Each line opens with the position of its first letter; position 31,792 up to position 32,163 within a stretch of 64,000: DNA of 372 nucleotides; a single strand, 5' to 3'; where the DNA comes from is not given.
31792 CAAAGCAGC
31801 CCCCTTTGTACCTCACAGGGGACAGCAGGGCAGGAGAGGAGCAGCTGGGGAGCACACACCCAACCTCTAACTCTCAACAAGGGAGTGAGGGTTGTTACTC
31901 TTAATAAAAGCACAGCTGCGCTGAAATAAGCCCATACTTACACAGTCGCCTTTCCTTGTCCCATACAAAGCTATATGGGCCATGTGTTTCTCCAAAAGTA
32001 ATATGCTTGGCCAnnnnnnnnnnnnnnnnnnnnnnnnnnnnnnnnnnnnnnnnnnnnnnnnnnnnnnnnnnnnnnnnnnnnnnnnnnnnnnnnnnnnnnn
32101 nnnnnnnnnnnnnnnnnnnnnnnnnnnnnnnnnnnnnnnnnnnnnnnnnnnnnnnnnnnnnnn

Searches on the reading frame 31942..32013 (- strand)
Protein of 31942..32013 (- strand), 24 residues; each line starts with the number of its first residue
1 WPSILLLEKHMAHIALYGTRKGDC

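Call 35: search_solved_structures(query=window:31942-32013:-, max_evalue=1, show_alignments=1)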
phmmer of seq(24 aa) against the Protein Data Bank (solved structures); distinct sequences matched with E-value up to 1: 4.
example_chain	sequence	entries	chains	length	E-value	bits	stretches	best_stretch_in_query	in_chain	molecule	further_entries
1dce_B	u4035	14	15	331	0.084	16.2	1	2-23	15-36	PROTEIN (RAB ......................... BETA SUBUNIT) | RAB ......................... BETA SUBUNIT | Geranylgeranyl transferase type-2 subunit beta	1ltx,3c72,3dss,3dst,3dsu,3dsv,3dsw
3pz1_B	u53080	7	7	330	0.084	16.2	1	2-23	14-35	Geranylgeranyl transferase type-2 subunit beta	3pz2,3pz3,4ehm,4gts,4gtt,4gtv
6o60_B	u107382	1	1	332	0.093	16.1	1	2-23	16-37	Geranylgeranyl transferase type-2 subunit beta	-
6j6x_B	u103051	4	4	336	0.095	16.1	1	2-23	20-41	Geranylgeranyl transferase type-2 subunit beta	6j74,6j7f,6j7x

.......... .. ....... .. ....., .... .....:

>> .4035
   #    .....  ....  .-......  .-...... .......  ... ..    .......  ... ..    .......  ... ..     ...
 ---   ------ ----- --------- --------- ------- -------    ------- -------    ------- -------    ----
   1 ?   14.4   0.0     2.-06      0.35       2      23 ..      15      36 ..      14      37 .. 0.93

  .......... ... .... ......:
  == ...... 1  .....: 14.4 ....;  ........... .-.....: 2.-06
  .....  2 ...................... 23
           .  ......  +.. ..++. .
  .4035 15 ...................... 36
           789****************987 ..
